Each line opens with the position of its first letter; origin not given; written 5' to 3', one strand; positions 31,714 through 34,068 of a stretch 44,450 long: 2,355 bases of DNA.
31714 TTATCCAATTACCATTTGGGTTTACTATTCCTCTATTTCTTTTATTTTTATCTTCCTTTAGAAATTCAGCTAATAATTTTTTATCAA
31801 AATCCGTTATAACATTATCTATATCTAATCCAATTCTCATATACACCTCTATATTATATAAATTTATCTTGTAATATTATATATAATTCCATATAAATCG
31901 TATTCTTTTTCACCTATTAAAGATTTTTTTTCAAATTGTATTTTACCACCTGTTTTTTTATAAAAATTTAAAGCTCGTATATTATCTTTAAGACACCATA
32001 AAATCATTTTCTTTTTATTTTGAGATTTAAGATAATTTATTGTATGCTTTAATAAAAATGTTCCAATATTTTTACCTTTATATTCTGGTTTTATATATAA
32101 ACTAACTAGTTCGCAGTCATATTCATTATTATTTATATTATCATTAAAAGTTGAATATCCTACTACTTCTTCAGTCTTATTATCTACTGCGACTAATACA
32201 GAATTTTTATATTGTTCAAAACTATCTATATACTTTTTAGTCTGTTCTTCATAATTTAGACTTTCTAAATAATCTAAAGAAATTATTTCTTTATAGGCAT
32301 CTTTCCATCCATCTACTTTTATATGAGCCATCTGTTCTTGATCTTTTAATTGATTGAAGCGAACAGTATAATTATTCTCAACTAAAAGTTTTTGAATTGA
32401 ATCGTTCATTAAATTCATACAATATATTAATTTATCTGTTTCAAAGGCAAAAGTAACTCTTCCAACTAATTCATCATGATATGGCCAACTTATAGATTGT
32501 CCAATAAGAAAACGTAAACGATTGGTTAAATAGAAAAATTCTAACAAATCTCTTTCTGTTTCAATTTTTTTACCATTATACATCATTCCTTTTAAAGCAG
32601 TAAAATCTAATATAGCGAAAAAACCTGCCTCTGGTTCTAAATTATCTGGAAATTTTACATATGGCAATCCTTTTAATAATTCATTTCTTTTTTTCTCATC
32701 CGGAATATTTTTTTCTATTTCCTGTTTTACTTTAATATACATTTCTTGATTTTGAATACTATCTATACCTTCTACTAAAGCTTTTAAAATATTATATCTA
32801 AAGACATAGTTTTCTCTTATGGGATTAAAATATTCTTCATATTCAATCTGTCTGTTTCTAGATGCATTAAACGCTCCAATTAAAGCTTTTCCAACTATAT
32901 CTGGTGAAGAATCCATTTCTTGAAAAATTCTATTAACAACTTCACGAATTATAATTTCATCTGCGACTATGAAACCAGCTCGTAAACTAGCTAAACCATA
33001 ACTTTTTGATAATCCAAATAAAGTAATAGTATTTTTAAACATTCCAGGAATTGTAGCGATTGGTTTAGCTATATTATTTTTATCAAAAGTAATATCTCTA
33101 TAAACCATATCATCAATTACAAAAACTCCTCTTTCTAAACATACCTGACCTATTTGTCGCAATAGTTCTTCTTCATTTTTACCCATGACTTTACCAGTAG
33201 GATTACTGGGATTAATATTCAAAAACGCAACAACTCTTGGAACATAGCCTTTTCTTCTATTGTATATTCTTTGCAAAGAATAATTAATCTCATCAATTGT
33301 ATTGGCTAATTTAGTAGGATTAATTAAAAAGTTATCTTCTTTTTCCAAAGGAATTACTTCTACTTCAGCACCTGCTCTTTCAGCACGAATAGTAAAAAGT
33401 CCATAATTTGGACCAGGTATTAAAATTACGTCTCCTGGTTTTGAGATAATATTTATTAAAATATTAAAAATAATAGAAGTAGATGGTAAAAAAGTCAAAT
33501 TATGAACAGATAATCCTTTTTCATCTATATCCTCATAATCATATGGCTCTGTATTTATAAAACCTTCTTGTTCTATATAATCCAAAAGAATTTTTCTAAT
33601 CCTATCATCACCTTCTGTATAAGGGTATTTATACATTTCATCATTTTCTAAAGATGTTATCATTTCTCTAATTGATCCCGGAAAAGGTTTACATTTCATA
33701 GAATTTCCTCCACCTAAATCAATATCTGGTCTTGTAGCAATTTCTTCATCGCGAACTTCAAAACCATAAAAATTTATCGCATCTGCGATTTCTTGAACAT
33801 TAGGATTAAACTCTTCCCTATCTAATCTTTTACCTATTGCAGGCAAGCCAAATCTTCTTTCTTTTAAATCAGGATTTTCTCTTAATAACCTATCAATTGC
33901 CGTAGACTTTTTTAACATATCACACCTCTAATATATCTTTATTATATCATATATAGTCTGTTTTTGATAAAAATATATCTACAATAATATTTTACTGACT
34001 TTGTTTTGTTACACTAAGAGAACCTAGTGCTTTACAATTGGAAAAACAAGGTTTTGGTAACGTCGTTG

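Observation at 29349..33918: Integrative-element cargo: tight four-gene operon of fused nucleotide-degrading and amine-modifying enzymes, a candidate undescribed system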

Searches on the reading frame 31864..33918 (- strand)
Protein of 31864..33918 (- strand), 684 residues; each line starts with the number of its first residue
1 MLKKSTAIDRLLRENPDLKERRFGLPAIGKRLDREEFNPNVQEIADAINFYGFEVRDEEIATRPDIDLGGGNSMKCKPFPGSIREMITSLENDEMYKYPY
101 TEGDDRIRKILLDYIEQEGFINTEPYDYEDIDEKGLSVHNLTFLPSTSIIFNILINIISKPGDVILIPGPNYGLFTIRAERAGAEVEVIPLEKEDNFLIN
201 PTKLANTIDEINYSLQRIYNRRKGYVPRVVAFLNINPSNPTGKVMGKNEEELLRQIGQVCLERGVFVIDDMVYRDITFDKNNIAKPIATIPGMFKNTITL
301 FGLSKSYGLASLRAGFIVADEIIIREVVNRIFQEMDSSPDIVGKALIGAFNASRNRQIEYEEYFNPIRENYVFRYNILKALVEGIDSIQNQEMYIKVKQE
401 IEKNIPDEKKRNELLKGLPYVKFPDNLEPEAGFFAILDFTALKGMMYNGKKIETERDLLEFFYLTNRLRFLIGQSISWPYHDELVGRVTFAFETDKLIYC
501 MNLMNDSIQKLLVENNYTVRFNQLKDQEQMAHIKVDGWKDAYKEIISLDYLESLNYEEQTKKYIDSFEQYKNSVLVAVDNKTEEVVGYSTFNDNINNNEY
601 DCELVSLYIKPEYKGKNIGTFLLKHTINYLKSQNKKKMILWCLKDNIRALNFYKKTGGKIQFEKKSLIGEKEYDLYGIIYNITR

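Call 3: search_protein_families(library=pfam, proteins=[window:31864-33918:-], max_evalue=0.01)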
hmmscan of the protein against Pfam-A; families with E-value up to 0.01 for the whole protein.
window:31864-33918:- (684 aa): 7 families
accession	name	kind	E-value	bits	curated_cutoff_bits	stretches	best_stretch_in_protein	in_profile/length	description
PF00155.27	Aminotran_1_2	-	4.1e-26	92.5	19.7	1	82-394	22-304/361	Aminotransferase class I and II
PF00583.31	Acetyltransf_1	-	1.2e-16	61.5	20.7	1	555-657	13-115/116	Acetyltransferase (GNAT) family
PF13508.13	Acetyltransf_7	-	4.3e-10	40.3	27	1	573-657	4-81/84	Acetyltransferase (GNAT) domain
PF13673.13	Acetyltransf_10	-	2.4e-06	28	23.6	1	561-657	23-106/128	Acetyltransferase (GNAT) domain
PF13302.13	Acetyltransf_3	-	1.5e-05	26.2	25.4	1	557-658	34-137/138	Acetyltransferase (GNAT) domain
PF08445.16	FR47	-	0.00072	19.9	22.1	1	599-662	19-81/86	FR47-like protein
PF14542.12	Acetyltransf_CG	-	0.0078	16.8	30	0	582-642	8-64/80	GCN5-related N-acetyl-transferase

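Call 4: search_protein_families(library=ncbifam, proteins=[window:31864-33918:-], max_evalue=0.01)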
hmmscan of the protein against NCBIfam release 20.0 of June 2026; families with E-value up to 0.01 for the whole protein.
window:31864-33918:- (684 aa): 70 families (the best 25 are shown)
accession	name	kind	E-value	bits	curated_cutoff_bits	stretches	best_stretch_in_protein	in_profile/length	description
NF041364.1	GntC_guanitoxin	equivalog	1.1e-23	83.7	415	1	151-328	73-230/356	guanitoxin biosynthesis PLP-dependent (S)-gamma-hydroxy-L-arginine cyclodehydratase GntC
NF006756.0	PRK09276.1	subfamily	1.4e-22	80.2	507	1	78-368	44-302/387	LL-diaminopimelate aminotransferase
NF004621.0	PRK05957.1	equivalog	3.1e-22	78.8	498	1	66-381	30-309/389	pyridoxal phosphate-dependent aminotransferase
NF005744.0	PRK07568.1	subfamily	6.3e-21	74.6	389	1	93-390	57-313/398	pyridoxal phosphate-dependent aminotransferase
TIGR03540.1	DapC_direct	equivalog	5.8e-20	71.5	593.25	1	66-365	32-297/383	LL-diaminopimelate aminotransferase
NF004870.0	PRK06225.1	equivalog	1.1e-18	67.1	351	1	83-337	47-257/380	pyridoxal phosphate-dependent aminotransferase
NF004975.0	PRK06348.1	equivalog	4.1e-18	65.5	549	1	155-365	106-294/384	pyridoxal phosphate-dependent aminotransferase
NF005817.0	PRK07683.1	equivalog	4.3e-18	65.2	575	1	235-374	168-301/387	aminotransferase A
NF006033.0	PRK08175.1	equivalog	1.5e-17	63.7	647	1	66-334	39-272/407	alanine transaminase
NF004611.0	PRK05942.1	equivalog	8.1e-17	61.3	628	1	66-327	38-265/394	aspartate aminotransferase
NF005815.0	PRK07681.1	equivalog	9.2e-17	61.1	545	1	158-328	113-262/399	LL-diaminopimelate aminotransferase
NF004937.0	PRK06290.1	equivalog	1.8e-16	59.9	585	1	124-338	96-283/410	LL-diaminopimelate aminotransferase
NF041091.1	asp_aminotase_Arch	equivalog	1.8e-16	59.9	550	1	147-372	97-295/376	aspartate aminotransferase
NF005977.0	PRK08068.1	subfamily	2.3e-16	60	494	1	66-335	35-269/391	transaminase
NF006604.0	PRK09148.1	equivalog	5.2e-16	58.6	648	1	66-331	34-264/406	LL-diaminopimelate aminotransferase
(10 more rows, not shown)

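Call 14: find_homologous_proteins(query=window:31864-33918:-)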
Query window:31864-33918:- (684 aa): 1378 proteins with E <= 0.001 among 8000 candidates; the best 120 are listed.
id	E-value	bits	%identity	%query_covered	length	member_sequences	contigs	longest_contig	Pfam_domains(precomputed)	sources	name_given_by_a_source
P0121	0.0e+0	1539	100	100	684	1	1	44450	PF13673.14,PF00155.28,PF13302.14,PF13508.14,PF00583.32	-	-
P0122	0.0e+0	1152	74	100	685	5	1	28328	PF13673.14,PF00155.28,PF13302.14,PF13508.14,PF08445.17,PF00583.32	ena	-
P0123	0.0e+0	1142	73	100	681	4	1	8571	PF00155.28,PF13508.14,PF08445.17,PF00583.32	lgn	-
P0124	0.0e+0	1142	74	100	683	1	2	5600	PF13673.14,PF00155.28,PF13508.14,PF08445.17,PF00583.32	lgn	-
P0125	0.0e+0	1140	75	100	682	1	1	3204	PF13673.14,PF00155.28,PF13302.14,PF13508.14,PF08445.17,PF00583.32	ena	-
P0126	0.0e+0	1140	74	99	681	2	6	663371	PF13673.14,PF00155.28,PF13508.14,PF08445.17,PF00583.32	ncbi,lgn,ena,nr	ncbi:MAG: aminotransferase class I/II-fold pyridoxal phosphate-dependent enzyme [Bacilli bacterium]|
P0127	0.0e+0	1119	72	100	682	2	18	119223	PF13673.14,PF00155.28,PF13508.14,PF08445.17,PF00583.32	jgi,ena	-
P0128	0.0e+0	1102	71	100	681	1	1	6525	PF13673.14,PF00155.28,PF13302.14,PF13508.14,PF08445.17,PF00583.32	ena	-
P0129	0.0e+0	1094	71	100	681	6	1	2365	PF13673.14,PF00155.28,PF13508.14,PF08445.17,PF00583.32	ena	-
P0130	0.0e+0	1091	71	100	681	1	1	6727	PF13673.14,PF00155.28,PF13302.14,PF13508.14,PF08445.17,PF00583.32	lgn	-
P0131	0.0e+0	1088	72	100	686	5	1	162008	PF13673.14,PF00155.28,PF13508.14,PF08445.17,PF00583.32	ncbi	-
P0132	0.0e+0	1081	70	100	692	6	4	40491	PF13673.14,PF00155.28,PF13508.14,PF08445.17,PF00583.32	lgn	-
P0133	0.0e+0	1080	71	100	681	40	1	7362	PF13673.14,PF00155.28,PF13302.14,PF13508.14,PF08445.17,PF00583.32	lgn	-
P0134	0.0e+0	1080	69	100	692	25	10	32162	PF00155.28,PF13508.14,PF08445.17,PF00583.32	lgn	-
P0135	0.0e+0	1076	69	100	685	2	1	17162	PF13673.14,PF00155.28,PF13508.14,PF08445.17,PF00583.32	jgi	-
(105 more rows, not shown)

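Call 15: find_encoding_contigs(protein=P0126, flank=8000, max_places=3)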
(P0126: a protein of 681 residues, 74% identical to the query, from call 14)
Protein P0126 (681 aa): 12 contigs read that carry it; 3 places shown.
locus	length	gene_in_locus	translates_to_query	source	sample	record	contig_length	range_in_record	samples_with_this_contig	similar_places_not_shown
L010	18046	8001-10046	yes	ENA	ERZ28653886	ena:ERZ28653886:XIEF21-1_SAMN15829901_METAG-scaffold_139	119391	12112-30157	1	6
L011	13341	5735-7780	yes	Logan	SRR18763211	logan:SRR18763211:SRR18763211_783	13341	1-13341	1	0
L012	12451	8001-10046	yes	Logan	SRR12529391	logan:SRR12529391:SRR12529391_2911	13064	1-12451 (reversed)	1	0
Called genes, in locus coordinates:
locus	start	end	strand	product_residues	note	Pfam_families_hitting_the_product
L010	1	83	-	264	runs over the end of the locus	PF00528:BPD_transp_1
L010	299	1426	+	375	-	PF00239:Resolvase, PF07508:Recombinase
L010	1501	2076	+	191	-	-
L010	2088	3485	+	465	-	PF09992:NAGPA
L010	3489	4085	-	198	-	PF03215:Rad17 (weak), PF00005:ABC_tran, PF13175:AAA_15 (faint), PF13304:AAA_21 (weak)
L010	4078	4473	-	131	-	-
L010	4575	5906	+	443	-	PF02446:Glyco_hydro_77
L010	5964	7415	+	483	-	PF06941:NT5C (weak), PF01156:IU_nuc_hydro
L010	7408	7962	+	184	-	PF18907:DUF5662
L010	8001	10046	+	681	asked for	PF00155:Aminotran_1_2, PF00583:Acetyltransf_1, PF13673:Acetyltransf_10 (weak), PF13508:Acetyltransf_7, PF08445:FR47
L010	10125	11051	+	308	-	PF00239:Resolvase, PF07508:Recombinase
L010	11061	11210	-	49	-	-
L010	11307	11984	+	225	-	PF02308:MgtC, PF21770:MgtC_SapB_C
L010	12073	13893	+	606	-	PF13620:CarboxypepD_reg (faint), PF17210:SdrD_B (faint), PF22904:NOMO1-like_2nd (faint), PF08341:TED, PF24421:Ig_J (faint), PF17802:SpaA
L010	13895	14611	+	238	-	PF04203:Sortase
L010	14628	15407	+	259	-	-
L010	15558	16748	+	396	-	PF00239:Resolvase, PF07508:Recombinase, PF13408:Zn_ribbon_recom (weak)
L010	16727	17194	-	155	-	PF13379:NMT1_2 (weak), PF09084:NMT1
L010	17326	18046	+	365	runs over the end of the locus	PF17231:DUF5305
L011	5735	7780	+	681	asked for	PF00155:Aminotran_1_2, PF00583:Acetyltransf_1, PF13673:Acetyltransf_10 (weak), PF13508:Acetyltransf_7, PF08445:FR47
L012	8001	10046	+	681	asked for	PF00155:Aminotran_1_2, PF00583:Acetyltransf_1, PF13673:Acetyltransf_10 (weak), PF13508:Acetyltransf_7, PF08445:FR47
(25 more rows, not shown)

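Call 16: find_encoding_contigs(protein=P0122, flank=8000, max_places=3)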
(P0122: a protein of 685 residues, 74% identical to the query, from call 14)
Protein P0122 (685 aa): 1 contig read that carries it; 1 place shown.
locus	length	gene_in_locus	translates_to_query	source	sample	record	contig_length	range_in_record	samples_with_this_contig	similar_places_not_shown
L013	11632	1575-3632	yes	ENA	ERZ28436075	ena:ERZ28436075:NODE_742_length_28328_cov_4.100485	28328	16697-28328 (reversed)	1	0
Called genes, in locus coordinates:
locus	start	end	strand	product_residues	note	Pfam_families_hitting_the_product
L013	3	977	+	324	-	?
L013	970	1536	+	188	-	PF18907:DUF5662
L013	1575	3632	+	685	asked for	PF00155:Aminotran_1_2, PF13302:Acetyltransf_3 (faint), PF13673:Acetyltransf_10, PF00583:Acetyltransf_1, PF13508:Acetyltransf_7, PF08445:FR47 (weak)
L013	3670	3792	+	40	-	-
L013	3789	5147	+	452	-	PF00239:Resolvase, PF07508:Recombinase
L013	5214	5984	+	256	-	-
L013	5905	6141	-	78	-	-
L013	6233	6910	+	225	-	PF02308:MgtC, PF21770:MgtC_SapB_C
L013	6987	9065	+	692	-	PF17210:SdrD_B (faint), PF08341:TED, PF17802:SpaA, PF13620:CarboxypepD_reg (weak), PF17802:SpaA, PF17802:SpaA, PF13620:CarboxypepD_reg (weak), PF17802:SpaA, +2 more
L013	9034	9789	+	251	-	PF04203:Sortase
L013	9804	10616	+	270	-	-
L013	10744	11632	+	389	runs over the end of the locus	PF00239:Resolvase, PF07508:Recombinase, PF13408:Zn_ribbon_recom (weak)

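Call 19: find_related_loci(query=A1, collection=genome_contigs, flank=10000)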
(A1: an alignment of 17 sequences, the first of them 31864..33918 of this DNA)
Query A1 (684 aa) in genome_contigs; peptide patterns used: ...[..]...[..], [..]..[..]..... (x = any residue, [..] = any of these).
151 stretches matched a pattern; 103 encode a relative of the query (tblastn E <= 1e-3); the best 80 are kept; 80 distinct loci.
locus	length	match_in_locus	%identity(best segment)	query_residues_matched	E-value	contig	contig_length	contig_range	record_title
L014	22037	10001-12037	74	1-680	0e+0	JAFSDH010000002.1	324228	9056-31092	MAG: Bacilli bacterium isolate RGIG3038 Goat_Rectum-4__c139, whole genome shotgun sequence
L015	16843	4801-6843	73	1-682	0e+0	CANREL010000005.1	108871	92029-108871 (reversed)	MAG: uncultured Bacilli bacterium isolate Lapin-024__bin108 genome assembly, contig: Lapin-024__NODE_165_length_108871_c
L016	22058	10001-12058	69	1-684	0e+0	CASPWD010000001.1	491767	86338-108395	MAG: uncultured Bacilli bacterium isolate extra-ERR2497918.26_1677795665 genome assembly, contig: NODE_1_length_491767_c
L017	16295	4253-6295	70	1-682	0e+0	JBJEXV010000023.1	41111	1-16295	MAG: Candidatus Coprovivens sp. isolate PUUB64_bin.034 NODE_255_length_41111_cov_19.872540, whole genome shotgun sequenc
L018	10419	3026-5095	67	1-684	0e+0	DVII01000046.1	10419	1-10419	MAG TPA_asm: Candidatus Coprovivens excrementavium isolate 3297 CHK115__C51882_L10419_ERR2241863, whole genome shotgun s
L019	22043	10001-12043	72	1-682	0e+0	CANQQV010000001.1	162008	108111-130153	MAG: uncultured Bacilli bacterium isolate Lapin-008__bin54 genome assembly, contig: Lapin-008__NODE_69_length_162008_cov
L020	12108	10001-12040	69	1-682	0e+0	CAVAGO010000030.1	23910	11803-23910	bacterium isolate H07602-L1_cleanbin_000025 genome assembly, contig: Spades_H07602-L1_contig_1061, whole genome shotgun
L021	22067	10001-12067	67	1-684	0e+0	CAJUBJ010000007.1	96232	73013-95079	MAG TPA_asm: uncultured Bacilli bacterium isolate MGBC127997 genome assembly, contig: MGBC127997.7, whole genome shotgun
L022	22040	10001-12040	69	1-682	0e+0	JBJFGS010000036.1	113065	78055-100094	MAG: Candidatus Coprovivens sp. isolate PUUB45_bin.013 NODE_52_length_113065_cov_21.094284, whole genome shotgun sequenc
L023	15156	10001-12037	66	1-682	0e+0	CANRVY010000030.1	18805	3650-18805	MAG TPA_asm: uncultured Tenericutes bacterium isolate SRR15730544_bin.10_metawrap_v1.3_MAG genome assembly, contig: NODE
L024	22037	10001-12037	66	1-682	0e+0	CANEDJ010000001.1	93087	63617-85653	MAG TPA_asm: uncultured Tenericutes bacterium isolate SRR19981122_bin.17_metawrap_v1.3_MAG genome assembly, contig: NODE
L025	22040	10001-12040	64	1-682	0e+0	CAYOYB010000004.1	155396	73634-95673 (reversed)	MAG TPA_asm: uncultured Muribaculaceae bacterium isolate SRP199465_co1_408 genome assembly, contig: NODE_85_length_15539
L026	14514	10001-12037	66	1-682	0e+0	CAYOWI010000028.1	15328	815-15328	MAG TPA_asm: uncultured Muribaculaceae bacterium isolate SRP287540_co1_447 genome assembly, contig: NODE_4080_length_153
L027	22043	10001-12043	66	1-683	0e+0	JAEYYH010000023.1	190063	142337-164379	MAG: Bacillota bacterium isolate OH_CBlB_40 k127_2424008, whole genome shotgun sequence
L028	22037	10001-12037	66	1-682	0e+0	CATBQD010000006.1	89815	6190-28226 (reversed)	MAG: uncultured Bacilli bacterium isolate extra-SRR5927706.69_1677798363 genome assembly, contig: NODE_133_length_89815_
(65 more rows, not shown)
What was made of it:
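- Each of the 80 loci comes from a different assembly (call 19).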

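Call 23: search_solved_structures(query=window:31864-33918:-, max_evalue=0.00001)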
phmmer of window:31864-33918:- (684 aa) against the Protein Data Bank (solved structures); distinct sequences matched with E-value up to 0.00001: 54.
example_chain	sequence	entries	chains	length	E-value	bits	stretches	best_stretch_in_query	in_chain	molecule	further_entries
5wmk_A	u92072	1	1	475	9.2e-16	60.6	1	132-350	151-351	Bifunctional aspartate aminotransferase and glutamate/aspartate-prephenate aminotransferas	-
1wk4_A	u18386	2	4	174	2e-15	59.5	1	520-669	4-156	ttk003001606 | probable acetyltransferase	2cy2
5wmh_A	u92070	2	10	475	3e-15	58.9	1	155-349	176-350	Bifunctional aspartate aminotransferase and glutamate/aspartate-prephenate aminotransferas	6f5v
5wmi_A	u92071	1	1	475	3e-15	58.9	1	155-349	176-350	Bifunctional aspartate aminotransferase and glutamate/aspartate-prephenate aminotransferas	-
5wml_A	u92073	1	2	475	2e-14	56.1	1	155-349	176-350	Bifunctional aspartate aminotransferase and glutamate/aspartate-prephenate aminotransferas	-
4dgt_A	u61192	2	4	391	2.1e-13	52.8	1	142-338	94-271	Putative pyridoxal phosphate-dependent transferase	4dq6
1dju_A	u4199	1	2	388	9.4e-13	50.7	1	154-329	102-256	AROMATIC AMINOTRANSFERASE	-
1gd9_A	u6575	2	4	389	9.5e-13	50.6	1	154-329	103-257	ASPARTATE AMINOTRANSFERASE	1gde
1j32_A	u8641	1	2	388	3.5e-12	48.8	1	149-378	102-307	aspartate aminotransferase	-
6f77_A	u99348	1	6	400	5.4e-12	48.1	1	147-373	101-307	Aspartate aminotransferase A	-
6qp3_A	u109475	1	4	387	1.8e-10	43.1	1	139-323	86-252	Cystathionine beta-lyase PatB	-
2zjg_A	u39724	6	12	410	1.9e-10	43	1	149-371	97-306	Kynurenine-oxoglutarate transaminase 3 | Kynurenine--oxoglutarate transaminase 3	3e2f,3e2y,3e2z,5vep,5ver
5veq_A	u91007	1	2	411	1.9e-10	43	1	149-371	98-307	Kynurenine--oxoglutarate transaminase 3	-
2x5d_A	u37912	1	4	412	2.4e-10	42.7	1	66-325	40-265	PROBABLE AMINOTRANSFERASE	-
7qug_A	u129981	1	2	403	4.8e-10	41.7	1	222-343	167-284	carbon-sulfur lyase FnaPatB1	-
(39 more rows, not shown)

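Call 29: search_protein_families(library=padloc, proteins=[window:31864-33918:-], max_evalue=0.01)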
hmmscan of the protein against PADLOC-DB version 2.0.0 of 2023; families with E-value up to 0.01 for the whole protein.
window:31864-33918:- (684 aa): 0 families

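Call 35: search_protein_families(library=phrogs, proteins=[window:31864-33918:-], max_evalue=0.001)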
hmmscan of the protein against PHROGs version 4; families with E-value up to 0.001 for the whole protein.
window:31864-33918:- (684 aa): 3 families
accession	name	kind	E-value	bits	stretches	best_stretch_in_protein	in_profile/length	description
phrog_5879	-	unknown function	5.2e-24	85.7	1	67-372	34-319/403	-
phrog_1249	-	other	9.9e-14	52.5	1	519-680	10-170/180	acetyltransferase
phrog_3810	-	other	2.8e-10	41.4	1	569-660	56-144/155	acetyltransferase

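Call 64: find_related_loci(query=A1, collection=viral_contigs, flank=8000)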
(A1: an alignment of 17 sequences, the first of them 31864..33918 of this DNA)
Query A1 (684 aa) in viral_contigs; peptide patterns used: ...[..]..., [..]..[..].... (x = any residue, [..] = any of these).
134 stretches matched a pattern, but none encodes a relative of the query by tblastn (E <= 1e-3).

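Call 65: search_dna_similar(query=window:31864-33918:-, collection=plasmids, mode=protein, max_rows=8)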
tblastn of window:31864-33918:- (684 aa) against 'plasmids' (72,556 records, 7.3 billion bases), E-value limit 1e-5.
Records with a match: 506; places in all: 577; records where one place covers at least 80% of the query: 0.
Best place of each record, by identity: <60% 506.
By first word of the organism name: Ralstonia 100; Rhizobium 60; Bacillus 25; Streptomyces 24; Sinorhizobium 19; Sulfitobacter 19; Azospirillum 13; Clostridioides 13; Agrobacterium 12; Ligilactobacillus 10; and 94 more.
By predicted mobility (MOB-suite, as given by PLSDB): non-mobilizable 283; mobilizable 127; conjugative 96.
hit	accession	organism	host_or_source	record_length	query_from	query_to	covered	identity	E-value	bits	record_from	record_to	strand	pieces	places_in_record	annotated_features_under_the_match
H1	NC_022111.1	Prevotella sp. oral taxon 299 str. F0039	Homo sapiens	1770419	80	479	58%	23.5%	5e-12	77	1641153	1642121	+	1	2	none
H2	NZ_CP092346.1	Rhizobium gallicum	Phaseolus vulgaris,Cell culture,nodule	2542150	80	524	65%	20.0%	3e-8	65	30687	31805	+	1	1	none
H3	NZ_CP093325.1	Bacillus sp. N5-665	whole organism,peat soil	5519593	66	388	47%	26.9%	2e-9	69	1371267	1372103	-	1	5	none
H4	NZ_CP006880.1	Rhizobium gallicum bv. gallicum R602sp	Phaseolus vulgaris,whole ...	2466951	80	511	63%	19.8%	1e-8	66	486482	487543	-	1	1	record has no annotation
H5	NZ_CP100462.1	Salinigranum marinum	cell culture,Saline soil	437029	65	436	54%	22.2%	3e-14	84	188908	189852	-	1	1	pyridoxal phosphate-dependent aminotransferase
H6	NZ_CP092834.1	Bacillus mycoides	whole organism,soil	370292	64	418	52%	23.2%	3e-9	68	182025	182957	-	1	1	LL-diaminopimelate aminotransferase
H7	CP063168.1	Variovorax paradoxus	-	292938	161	515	52%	23.2%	3e-8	65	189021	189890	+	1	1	pyridoxal phosphate-dependent aminotransferase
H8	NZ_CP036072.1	Bacillus wiedmannii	cell culture,soil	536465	64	418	52%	22.9%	3e-9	69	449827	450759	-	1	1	LL-diaminopimelate aminotransferase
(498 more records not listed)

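Call 93: search_protein_representatives(protein=window:31864-33918:-)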
Query: 684 residues. Proteins with E-value up to 0.001 (for the whole library): 9662; up to 1e-10: 920; up to 1e-30: 82. The best 150 are listed.
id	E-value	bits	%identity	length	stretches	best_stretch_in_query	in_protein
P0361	1.7e-271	918.9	62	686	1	1-682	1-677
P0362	5.6e-169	580.1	54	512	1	7-511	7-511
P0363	5.5e-157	540.5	64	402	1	1-392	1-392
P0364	3.2e-147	508.3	48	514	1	4-505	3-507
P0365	4.0e-134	465.0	47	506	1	7-511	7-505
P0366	1.9e-127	442.9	43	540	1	7-511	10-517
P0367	2.3e-118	412.9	43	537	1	6-511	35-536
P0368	5.1e-112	391.9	65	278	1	218-494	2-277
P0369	4.1e-111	388.9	41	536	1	29-511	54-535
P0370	1.8e-110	386.8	41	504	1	4-510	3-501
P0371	5.6e-109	381.9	41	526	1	4-512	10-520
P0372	3.7e-108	379.2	41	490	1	10-510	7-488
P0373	4.0e-107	375.8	41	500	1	4-509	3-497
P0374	1.5e-104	367.3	41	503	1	5-507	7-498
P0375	4.3e-102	359.1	39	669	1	4-511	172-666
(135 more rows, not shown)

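Call 100: search_protein_families(library=ncbifam, proteins=[L014:9402-9962:+], max_evalue=0.001)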
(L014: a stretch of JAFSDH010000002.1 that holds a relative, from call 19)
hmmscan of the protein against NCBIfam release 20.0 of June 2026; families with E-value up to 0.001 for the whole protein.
L014:9402-9962:+ (186 aa): 0 families
